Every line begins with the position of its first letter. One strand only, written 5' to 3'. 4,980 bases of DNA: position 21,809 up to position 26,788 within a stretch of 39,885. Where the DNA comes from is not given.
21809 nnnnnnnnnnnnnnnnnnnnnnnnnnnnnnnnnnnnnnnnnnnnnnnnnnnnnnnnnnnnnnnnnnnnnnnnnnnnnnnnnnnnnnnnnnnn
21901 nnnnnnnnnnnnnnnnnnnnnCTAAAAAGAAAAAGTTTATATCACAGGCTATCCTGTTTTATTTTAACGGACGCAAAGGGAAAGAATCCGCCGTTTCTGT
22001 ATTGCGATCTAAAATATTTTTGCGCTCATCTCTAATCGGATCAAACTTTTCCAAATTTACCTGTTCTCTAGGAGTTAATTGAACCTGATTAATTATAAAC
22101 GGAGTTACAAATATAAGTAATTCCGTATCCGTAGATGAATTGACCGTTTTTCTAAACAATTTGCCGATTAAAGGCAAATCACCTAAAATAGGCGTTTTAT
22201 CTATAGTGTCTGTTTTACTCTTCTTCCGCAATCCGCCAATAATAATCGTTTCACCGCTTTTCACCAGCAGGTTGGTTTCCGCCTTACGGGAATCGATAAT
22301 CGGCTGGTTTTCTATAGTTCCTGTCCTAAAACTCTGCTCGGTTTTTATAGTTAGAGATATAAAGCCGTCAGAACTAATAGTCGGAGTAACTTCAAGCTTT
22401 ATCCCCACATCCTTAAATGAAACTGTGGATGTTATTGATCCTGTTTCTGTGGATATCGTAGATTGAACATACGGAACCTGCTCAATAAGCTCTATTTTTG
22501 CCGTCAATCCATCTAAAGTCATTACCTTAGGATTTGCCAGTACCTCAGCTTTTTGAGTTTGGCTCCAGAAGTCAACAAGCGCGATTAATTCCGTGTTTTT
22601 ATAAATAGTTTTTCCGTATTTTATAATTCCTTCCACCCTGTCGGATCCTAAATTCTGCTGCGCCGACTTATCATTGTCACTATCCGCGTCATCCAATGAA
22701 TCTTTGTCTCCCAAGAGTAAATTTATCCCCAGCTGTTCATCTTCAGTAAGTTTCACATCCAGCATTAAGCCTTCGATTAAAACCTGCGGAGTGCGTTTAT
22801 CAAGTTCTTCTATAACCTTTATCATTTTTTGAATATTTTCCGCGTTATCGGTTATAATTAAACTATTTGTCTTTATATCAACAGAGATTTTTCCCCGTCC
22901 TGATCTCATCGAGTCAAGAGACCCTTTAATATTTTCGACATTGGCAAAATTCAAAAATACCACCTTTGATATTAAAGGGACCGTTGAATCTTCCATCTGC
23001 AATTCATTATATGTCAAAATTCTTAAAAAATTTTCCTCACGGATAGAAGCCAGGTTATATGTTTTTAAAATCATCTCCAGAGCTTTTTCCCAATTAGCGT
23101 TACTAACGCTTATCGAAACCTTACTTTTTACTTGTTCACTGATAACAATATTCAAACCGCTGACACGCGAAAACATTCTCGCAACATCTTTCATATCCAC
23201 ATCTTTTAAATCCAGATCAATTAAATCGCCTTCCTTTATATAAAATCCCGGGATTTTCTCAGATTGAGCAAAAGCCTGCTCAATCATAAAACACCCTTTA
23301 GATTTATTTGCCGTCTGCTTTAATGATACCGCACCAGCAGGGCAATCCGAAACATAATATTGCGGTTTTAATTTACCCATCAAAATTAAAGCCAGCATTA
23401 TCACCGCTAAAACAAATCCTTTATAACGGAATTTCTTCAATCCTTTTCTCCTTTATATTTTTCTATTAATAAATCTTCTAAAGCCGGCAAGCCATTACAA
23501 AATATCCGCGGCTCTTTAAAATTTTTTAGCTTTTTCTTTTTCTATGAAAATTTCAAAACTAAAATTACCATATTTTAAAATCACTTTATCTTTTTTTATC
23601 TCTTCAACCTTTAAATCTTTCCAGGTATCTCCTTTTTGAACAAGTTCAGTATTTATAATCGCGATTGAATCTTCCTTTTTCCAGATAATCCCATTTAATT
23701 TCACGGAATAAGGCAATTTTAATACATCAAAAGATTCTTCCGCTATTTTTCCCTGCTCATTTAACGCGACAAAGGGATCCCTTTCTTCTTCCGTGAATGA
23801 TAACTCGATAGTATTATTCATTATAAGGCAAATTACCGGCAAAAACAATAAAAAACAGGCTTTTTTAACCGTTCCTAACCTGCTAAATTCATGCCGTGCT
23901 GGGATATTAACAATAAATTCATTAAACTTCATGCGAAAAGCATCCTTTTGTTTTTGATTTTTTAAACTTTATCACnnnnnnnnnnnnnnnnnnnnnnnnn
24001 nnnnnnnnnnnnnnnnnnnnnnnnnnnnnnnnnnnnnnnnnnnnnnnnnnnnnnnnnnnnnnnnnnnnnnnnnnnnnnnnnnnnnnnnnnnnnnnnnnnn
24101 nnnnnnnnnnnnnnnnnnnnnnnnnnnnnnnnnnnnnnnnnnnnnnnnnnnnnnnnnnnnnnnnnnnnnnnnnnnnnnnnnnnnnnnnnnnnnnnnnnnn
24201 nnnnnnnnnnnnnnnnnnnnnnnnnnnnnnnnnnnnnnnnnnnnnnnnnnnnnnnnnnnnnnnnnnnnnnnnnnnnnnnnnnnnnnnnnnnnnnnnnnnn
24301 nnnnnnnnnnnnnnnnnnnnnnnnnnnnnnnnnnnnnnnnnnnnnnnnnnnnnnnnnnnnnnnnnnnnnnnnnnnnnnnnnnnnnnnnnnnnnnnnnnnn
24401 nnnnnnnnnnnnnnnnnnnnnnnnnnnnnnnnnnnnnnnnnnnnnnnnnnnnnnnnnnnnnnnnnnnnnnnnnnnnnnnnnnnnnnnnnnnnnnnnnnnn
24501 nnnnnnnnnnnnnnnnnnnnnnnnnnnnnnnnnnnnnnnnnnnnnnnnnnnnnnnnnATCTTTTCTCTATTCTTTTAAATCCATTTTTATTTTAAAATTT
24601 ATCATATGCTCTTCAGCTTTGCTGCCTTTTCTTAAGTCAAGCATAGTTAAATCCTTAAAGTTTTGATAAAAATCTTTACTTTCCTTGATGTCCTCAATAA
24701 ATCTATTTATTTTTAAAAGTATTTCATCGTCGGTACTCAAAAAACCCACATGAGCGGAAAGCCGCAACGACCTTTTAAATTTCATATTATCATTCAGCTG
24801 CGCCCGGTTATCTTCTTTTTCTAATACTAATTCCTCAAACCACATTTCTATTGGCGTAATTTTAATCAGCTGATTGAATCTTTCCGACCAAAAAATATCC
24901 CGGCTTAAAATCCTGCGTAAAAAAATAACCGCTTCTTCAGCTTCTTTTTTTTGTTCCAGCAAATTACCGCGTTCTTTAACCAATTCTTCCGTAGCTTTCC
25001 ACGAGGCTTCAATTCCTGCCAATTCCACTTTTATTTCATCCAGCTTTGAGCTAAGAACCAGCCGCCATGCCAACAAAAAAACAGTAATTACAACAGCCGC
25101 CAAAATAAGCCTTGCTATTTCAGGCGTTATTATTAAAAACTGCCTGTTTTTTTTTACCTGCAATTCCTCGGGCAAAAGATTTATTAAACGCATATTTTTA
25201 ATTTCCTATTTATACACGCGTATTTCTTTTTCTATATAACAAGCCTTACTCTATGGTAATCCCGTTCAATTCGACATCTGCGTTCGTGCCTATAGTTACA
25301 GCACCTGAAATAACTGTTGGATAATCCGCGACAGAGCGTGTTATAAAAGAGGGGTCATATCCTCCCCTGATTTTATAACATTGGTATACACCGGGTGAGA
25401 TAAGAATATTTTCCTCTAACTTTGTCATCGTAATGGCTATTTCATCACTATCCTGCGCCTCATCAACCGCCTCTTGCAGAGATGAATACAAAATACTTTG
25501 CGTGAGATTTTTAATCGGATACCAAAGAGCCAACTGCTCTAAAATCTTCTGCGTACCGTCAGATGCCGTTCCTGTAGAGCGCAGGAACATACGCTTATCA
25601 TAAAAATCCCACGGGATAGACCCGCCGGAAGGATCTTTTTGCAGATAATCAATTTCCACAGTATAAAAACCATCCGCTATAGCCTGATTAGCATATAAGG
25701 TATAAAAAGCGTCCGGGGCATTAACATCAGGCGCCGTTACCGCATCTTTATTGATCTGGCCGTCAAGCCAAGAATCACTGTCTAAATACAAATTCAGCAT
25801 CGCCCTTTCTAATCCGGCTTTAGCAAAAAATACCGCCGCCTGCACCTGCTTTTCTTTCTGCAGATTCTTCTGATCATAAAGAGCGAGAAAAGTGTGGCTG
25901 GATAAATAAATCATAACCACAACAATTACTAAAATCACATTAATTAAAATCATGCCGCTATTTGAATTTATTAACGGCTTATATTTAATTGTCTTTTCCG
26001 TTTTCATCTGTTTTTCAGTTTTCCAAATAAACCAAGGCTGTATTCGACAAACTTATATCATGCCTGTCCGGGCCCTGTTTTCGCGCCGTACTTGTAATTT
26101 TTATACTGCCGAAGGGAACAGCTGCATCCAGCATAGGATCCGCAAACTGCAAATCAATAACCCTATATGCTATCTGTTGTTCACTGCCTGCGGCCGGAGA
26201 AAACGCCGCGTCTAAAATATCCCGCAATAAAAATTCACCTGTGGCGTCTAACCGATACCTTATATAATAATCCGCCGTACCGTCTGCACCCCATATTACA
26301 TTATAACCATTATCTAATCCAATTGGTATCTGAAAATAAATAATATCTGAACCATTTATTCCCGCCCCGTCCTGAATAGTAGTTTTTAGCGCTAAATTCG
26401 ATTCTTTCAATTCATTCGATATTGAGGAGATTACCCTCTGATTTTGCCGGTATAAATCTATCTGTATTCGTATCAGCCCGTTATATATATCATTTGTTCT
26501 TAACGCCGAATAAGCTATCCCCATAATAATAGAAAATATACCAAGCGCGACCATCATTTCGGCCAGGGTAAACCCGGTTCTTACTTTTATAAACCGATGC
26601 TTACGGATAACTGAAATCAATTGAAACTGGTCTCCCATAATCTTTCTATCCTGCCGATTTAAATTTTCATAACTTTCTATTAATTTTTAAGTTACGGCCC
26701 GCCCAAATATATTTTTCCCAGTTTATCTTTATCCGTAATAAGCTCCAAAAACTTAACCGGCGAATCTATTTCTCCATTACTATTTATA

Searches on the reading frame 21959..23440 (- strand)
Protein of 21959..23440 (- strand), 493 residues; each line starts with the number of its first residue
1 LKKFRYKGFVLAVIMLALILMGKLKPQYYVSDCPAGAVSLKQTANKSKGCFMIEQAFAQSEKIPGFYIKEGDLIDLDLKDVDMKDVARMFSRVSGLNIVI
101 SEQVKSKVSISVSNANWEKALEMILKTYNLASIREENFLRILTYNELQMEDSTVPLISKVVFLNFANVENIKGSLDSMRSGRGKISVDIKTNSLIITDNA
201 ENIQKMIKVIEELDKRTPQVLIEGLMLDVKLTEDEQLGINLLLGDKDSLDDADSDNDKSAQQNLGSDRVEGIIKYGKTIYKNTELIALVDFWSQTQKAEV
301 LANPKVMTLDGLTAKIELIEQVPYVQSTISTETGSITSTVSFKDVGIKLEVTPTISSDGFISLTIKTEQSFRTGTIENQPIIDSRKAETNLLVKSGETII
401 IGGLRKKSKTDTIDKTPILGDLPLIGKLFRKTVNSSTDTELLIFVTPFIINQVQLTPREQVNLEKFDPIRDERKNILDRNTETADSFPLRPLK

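Call 6: search_protein_families(library=pfam, proteins=[window:21959-23440:-], max_evalue=0.01)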
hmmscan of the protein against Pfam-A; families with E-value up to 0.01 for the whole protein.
window:21959-23440:- (493 aa): 4 families
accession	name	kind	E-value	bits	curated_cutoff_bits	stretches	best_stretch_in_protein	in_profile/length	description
PF00263.26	Secretin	-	2.6e-47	161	27.5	1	293-450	3-168/169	Bacterial type II and III secretion system protein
PF03958.22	Secretin_N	-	4.5e-12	46.4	28.2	1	159-219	2-69/69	Bacterial type II/III secretion system short domain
PF21305.2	type_II_gspD_N0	-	1.3e-07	31.8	27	1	76-141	1-71/71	GspD-like, N0 domain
PF07660.19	STN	-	4.7e-07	29.9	28.4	1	96-141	1-49/52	Secretin and TonB N terminus short domain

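Call 48: search_protein_families(library=ncbifam, proteins=[window:21959-23440:-], max_evalue=0.001)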
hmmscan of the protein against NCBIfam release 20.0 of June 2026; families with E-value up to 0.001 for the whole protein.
window:21959-23440:- (493 aa): 9 families
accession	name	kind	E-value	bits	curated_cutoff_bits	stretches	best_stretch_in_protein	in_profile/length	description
TIGR02515.1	IV_pilus_PilQ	subfamily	9.4e-75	252.2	284.35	1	72-451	2-428/428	type IV pilus secretin PilQ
TIGR02517.1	type_II_gspD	equivalog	3.4e-70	237.2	351.35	2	177-452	294-592/600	type II secretion system secretin GspD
NF010083.0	PRK13568.1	equivalog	1.7e-49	168.7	554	1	67-451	21-418/419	DNA uptake porin HofQ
TIGR02516.1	type_III_yscC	equivalog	6.5e-38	130.5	238.45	2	176-451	192-462/463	type III secretion system outer membrane ring subunit SctC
NF007851.2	PRK10560.1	exception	9.3e-36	123.5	598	1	74-451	24-410/412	DNA uptake porin HofQ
TIGR02519.1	pilus_MshL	equivalog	3e-35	121.6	250.2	1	186-450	2-290/290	pilus (MSHA type) biogenesis protein MshL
NF042912.1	Amuc_1098_fam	equivalog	7.3e-24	83.8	750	1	378-450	724-796/805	Amuc_1098 family type IV pilus outer membrane protein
NF011873.0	PRK15346.1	equivalog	2.3e-21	76.1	524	1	181-439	234-483/499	EscC/YscC/HrcC family type III secretion system outer membrane ring protein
TIGR02520.1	pilus_B_mal_scr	equivalog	1.2e-12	47.1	287.65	1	168-448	221-512/513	PilN family type IVB pilus formation outer membrane protein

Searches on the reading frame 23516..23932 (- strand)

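Call 6: search_protein_families(library=pfam, proteins=[window:23516-23932:-], max_evalue=0.01)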
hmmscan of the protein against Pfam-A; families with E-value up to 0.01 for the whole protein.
window:23516-23932:- (138 aa): 1 family
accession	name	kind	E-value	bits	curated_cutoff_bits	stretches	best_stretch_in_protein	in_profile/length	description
PF16537.11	T2SSB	-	1.9e-06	27.9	28.4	1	90-128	19-58/60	Type II secretion system protein B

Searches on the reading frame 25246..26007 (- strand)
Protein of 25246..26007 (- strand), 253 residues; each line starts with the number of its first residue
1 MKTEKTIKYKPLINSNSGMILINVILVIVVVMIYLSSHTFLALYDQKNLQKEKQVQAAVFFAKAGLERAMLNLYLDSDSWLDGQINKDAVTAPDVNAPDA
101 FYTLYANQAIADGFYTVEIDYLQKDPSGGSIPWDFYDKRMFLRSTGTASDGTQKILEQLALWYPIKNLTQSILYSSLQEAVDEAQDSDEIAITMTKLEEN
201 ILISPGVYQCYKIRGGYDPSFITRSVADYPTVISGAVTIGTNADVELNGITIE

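Call 6: search_protein_families(library=pfam, proteins=[window:25246-26007:-], max_evalue=0.01)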
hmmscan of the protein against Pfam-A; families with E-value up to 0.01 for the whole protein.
window:25246-26007:- (253 aa): 1 family
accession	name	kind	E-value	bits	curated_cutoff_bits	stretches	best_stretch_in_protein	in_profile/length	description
PF17329.7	DUF5367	-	0.0037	17.9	25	1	15-66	5-51/98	Family of unknown function (DUF5367)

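Call 43: search_protein_families(library=pfam, proteins=[window:25246-26007:-], max_evalue=0.001)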
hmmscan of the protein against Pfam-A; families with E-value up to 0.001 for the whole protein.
window:25246-26007:- (253 aa): 0 families

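Call 48: search_protein_families(library=ncbifam, proteins=[window:25246-26007:-], max_evalue=0.001)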
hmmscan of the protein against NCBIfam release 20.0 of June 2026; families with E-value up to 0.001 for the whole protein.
window:25246-26007:- (253 aa): 0 families

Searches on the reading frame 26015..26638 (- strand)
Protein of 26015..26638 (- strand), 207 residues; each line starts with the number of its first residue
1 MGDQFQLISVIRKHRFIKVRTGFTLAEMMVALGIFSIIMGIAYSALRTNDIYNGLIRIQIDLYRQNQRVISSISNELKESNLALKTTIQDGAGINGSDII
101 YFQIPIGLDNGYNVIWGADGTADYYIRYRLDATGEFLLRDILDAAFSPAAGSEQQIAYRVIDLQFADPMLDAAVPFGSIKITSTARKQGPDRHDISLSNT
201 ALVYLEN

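Call 6: search_protein_families(library=pfam, proteins=[window:26015-26638:-], max_evalue=0.01)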
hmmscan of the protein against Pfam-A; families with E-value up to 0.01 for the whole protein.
window:26015-26638:- (207 aa): 1 family
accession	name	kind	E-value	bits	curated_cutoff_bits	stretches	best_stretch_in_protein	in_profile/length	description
PF07963.17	N_methyl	-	1.5e-07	31.1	21.2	1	19-43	3-27/27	Prokaryotic N-terminal methylation motif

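Call 48: search_protein_families(library=ncbifam, proteins=[window:26015-26638:-], max_evalue=0.001)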
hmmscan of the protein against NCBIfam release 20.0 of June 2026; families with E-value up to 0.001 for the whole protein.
window:26015-26638:- (207 aa): 3 families
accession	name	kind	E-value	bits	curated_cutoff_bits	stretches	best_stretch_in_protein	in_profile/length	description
TIGR02532.1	IV_pilin_GFxxxE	domain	8.2e-07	28.6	16.3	1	21-43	2-24/24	prepilin-type N-terminal cleavage/methylation domain-containing protein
NF041013.1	T4P_ComGE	equivalog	1.5e-05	25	49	1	22-78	5-61/83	competence type IV pilus minor pilin ComGE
TIGR02599.1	TIGR02599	subfamily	0.0005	19.4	256.5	0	22-82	1-61/361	Verru_Chthon cassette protein C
